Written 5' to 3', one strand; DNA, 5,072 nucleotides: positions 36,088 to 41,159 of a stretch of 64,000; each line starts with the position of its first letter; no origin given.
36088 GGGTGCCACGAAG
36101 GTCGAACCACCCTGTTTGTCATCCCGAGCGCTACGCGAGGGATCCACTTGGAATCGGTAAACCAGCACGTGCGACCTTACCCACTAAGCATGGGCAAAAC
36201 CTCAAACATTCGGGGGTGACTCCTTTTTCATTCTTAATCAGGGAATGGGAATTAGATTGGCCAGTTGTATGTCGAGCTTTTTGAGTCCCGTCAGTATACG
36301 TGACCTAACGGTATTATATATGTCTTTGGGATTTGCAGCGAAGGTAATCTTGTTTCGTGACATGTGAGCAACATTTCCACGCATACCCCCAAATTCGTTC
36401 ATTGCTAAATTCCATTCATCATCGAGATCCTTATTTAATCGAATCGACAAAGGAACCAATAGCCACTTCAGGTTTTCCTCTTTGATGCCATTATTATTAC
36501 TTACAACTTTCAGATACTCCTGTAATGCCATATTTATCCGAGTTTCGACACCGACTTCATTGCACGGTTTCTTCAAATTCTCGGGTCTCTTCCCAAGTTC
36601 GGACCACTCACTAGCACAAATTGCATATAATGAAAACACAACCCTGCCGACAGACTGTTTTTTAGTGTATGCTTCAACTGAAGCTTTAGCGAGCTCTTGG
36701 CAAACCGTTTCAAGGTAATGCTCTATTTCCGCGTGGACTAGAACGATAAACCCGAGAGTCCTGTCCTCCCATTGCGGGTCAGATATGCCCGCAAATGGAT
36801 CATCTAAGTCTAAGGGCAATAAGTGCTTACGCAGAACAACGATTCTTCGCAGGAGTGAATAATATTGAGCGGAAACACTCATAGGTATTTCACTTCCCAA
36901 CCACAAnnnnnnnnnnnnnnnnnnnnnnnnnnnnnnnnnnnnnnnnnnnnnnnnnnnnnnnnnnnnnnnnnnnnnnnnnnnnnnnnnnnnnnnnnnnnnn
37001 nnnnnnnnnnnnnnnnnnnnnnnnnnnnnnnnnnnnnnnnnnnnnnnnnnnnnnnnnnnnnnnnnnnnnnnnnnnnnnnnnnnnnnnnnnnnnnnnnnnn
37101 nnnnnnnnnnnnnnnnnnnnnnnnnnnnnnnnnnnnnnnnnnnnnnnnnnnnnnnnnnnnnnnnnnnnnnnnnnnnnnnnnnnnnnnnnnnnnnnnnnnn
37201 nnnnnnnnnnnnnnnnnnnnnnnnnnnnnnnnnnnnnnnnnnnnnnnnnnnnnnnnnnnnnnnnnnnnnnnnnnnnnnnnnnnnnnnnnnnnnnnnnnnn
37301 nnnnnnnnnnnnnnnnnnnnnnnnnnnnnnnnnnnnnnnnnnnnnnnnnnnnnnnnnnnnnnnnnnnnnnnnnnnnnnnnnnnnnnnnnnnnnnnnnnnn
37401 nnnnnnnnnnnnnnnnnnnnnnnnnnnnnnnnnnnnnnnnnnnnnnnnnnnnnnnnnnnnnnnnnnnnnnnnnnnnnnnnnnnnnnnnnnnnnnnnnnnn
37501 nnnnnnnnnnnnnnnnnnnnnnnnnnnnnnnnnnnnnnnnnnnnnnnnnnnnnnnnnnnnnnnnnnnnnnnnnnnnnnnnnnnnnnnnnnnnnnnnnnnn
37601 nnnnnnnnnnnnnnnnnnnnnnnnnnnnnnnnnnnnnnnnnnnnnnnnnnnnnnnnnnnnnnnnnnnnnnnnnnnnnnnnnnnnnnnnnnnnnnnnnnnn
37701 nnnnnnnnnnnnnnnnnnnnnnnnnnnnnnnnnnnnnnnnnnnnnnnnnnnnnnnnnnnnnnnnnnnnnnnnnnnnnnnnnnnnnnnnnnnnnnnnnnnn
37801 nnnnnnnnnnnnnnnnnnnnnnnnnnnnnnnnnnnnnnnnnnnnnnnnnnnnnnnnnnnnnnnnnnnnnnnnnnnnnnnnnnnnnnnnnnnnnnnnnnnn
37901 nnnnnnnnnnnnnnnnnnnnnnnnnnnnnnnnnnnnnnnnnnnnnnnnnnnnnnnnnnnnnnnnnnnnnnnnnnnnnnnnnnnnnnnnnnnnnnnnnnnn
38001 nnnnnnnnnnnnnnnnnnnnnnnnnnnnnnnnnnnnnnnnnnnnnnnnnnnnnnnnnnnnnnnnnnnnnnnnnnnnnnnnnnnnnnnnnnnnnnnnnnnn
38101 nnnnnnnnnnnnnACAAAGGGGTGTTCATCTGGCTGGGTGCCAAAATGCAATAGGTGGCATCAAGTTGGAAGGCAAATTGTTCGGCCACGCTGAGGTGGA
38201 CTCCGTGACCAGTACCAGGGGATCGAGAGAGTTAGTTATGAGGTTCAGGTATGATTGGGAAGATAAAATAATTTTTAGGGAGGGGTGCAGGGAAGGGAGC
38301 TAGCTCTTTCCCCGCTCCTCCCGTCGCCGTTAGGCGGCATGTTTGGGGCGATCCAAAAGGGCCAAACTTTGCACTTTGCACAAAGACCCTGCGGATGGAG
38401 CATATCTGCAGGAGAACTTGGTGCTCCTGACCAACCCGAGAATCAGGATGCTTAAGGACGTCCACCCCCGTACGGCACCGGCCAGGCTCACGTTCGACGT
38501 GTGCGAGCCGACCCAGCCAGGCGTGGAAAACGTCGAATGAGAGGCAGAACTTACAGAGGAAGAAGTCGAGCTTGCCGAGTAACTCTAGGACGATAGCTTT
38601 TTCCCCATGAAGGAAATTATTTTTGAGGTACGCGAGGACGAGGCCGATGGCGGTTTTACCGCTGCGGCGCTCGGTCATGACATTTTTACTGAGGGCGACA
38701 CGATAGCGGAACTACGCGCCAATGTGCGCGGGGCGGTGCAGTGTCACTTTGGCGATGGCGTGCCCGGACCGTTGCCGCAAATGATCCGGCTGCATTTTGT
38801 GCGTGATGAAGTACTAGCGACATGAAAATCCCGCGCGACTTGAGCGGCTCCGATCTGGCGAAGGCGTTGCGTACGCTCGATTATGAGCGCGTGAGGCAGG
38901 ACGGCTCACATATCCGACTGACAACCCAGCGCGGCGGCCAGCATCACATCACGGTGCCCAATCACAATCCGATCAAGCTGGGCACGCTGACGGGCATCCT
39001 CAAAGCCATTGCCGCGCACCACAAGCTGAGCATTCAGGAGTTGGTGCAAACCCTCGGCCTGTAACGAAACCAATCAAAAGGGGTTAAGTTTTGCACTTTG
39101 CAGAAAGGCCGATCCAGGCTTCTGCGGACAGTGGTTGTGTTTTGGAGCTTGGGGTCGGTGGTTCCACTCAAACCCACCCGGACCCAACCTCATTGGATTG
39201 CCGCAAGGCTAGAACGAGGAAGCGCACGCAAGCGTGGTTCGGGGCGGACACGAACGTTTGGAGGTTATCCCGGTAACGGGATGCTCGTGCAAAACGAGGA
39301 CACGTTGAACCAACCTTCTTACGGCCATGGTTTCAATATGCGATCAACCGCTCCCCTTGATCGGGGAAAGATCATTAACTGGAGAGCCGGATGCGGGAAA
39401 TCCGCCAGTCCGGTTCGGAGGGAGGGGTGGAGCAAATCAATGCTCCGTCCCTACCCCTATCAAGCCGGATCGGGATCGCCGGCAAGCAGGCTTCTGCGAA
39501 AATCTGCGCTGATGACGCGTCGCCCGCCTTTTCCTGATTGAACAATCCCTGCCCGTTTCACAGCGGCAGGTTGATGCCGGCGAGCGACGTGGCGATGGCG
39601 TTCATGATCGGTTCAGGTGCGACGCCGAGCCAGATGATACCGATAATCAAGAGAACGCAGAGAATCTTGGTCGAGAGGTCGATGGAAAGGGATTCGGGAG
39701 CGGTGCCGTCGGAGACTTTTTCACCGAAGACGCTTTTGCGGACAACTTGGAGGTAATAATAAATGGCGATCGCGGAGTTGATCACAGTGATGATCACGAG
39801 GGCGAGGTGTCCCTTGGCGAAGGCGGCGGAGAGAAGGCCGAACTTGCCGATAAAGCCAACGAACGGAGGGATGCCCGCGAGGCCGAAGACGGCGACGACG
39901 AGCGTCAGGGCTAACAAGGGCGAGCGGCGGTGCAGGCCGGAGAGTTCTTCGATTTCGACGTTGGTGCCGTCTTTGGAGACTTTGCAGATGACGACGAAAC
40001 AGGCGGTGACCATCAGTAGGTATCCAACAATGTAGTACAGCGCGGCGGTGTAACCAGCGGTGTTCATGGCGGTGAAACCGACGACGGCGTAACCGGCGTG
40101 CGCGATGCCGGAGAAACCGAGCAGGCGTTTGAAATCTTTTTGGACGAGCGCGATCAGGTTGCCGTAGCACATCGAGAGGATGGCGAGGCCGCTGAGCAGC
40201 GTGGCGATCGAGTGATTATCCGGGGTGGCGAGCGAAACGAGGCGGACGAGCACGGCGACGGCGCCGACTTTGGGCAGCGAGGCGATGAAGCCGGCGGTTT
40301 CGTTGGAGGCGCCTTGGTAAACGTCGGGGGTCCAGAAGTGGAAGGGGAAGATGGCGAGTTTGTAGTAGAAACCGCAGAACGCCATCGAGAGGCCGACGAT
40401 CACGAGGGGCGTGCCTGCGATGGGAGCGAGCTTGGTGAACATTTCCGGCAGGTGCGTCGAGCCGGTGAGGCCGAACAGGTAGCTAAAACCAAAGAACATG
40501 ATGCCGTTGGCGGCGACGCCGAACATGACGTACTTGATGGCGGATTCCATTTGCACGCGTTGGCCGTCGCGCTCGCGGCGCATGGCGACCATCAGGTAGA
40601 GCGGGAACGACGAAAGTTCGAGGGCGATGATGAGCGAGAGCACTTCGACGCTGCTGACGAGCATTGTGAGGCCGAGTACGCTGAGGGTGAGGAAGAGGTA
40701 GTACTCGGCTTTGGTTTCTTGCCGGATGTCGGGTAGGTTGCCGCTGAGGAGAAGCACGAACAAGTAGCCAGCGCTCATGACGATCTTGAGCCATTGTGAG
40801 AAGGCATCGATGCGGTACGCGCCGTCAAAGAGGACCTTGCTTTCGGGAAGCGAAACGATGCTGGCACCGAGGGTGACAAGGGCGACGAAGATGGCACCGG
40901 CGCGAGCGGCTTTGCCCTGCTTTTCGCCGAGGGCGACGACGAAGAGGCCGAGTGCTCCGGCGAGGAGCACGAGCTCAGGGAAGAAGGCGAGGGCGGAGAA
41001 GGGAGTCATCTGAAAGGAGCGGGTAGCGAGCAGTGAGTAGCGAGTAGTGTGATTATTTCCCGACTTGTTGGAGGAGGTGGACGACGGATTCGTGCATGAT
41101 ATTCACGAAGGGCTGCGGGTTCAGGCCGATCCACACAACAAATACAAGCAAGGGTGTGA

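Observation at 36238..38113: DUF262 (ParB-like) + stand-alone HEPN two-gene module in an AT-rich islet: candidate uncharacterised defence system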

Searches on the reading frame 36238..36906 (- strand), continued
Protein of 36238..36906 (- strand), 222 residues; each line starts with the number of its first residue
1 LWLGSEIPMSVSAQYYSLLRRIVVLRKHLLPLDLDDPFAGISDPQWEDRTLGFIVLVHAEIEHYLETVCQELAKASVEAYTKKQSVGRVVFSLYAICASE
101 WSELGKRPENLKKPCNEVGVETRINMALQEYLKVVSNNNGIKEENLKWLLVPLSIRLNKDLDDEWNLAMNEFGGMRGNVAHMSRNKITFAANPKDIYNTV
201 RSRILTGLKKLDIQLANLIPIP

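Call 91: fold_search(model_id=the predicted structure, library=viral)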
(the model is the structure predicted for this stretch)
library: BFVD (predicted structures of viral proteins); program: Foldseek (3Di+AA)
matches with E <= 10: 311; with E <= 0.001: 0
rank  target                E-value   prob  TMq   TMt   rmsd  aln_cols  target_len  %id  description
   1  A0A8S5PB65            2.9e-01  0.75  0.44  0.45   8.1       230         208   16  MAE-28990/MAE-18760-like HEPN domain-containing protein [Phage sp. ctPtC7]
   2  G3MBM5                4.3e-01  0.20  0.26  0.16  15.6       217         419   10  Gp159 [Bacillus phage G]
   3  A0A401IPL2            4.3e-01  0.10  0.18  0.10  20.7       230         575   12  Wsv427-like protein [Penaeus monodon endogenous nimavirus]
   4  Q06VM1                4.8e-01  0.35  0.33  0.33  15.5       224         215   14  (no name in the UniProt tables at hand)
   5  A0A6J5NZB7            6.1e-01  0.14  0.24  0.14  20.4       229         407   11  Phage head morphogenesis domain [uncultured Caudovirales phage]
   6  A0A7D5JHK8            6.4e-01  0.28  0.28  0.13  13.3       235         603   10  Capsid maturation protease [Streptomyces phage Eklok]
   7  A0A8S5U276            6.4e-01  0.08  0.18  0.14  19.0       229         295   13  Minor capsid protein [Siphoviridae sp. ctqzz19]
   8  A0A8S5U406            6.4e-01  0.04  0.12  0.09  31.9       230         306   15  Uncharacterized protein [Podoviridae sp. ctP1X6]
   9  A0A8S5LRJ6            7.8e-01  0.06  0.16  0.12  23.9       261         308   10  Minor capsid protein [Myoviridae sp. ctmii12]
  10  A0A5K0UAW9            7.8e-01  0.04  0.14  0.03  36.8       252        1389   15  DNA repair exonuclease [Yasminevirus sp. GU-2018]
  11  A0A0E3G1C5            8.2e-01  0.13  0.26  0.11  17.9       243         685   15  Baseplate hub + tail lysozyme [Synechococcus phage ACG-2014f]
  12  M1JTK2                8.6e-01  0.08  0.18  0.20  18.2       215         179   13  Pkip [Spodoptera littoralis nuclear polyhedrosis virus]
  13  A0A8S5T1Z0            9.0e-01  0.11  0.24  0.19  14.8       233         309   12  Uncharacterized protein [Myoviridae sp. ctp4Q36]
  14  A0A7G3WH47            9.5e-01  0.11  0.23  0.14  33.4       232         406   14  Uncharacterized protein [Arthronema virus TR020]
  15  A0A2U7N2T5            9.9e-01  0.07  0.16  0.17  20.8       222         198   12  Uncharacterized protein [Pseudomonas phage PspYZU05]
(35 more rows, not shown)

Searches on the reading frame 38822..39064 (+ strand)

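Call 86: search_protein_families(library=pfam, proteins=[window:38822-39064:+], max_evalue=0.001)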
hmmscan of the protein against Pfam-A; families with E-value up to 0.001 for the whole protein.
window:38822-39064:+ (80 aa): 1 family
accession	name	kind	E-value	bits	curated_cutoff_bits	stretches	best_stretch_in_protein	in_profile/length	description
PF07927.17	HicA_toxin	-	4.2e-12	46.4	27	1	9-62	1-55/58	HicA toxin of bacterial toxin-antitoxin,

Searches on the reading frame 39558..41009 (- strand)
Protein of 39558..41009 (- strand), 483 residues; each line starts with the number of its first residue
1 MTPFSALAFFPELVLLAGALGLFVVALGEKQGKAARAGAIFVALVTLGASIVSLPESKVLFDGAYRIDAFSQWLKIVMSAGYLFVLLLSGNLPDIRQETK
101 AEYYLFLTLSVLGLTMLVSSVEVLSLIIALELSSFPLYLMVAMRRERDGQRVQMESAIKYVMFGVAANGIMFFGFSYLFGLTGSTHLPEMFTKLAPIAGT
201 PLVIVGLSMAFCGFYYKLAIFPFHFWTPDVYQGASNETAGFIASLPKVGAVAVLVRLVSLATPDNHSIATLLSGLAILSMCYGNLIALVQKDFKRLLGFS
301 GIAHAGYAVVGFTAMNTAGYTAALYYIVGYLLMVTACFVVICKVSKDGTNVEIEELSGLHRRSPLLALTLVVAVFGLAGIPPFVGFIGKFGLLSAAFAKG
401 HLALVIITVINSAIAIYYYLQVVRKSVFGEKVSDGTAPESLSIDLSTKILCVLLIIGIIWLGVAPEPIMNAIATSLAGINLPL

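Call 86: search_protein_families(library=pfam, proteins=[window:39558-41009:-], max_evalue=0.001)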
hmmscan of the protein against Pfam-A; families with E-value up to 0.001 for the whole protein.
window:39558-41009:- (483 aa): 1 family
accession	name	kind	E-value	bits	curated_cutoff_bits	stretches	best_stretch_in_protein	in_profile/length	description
PF00361.26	Proton_antipo_M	-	6.9e-60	203.2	21.5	1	121-414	2-293/294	NADH:quinone oxidoreductase/Mrp antiporter, TM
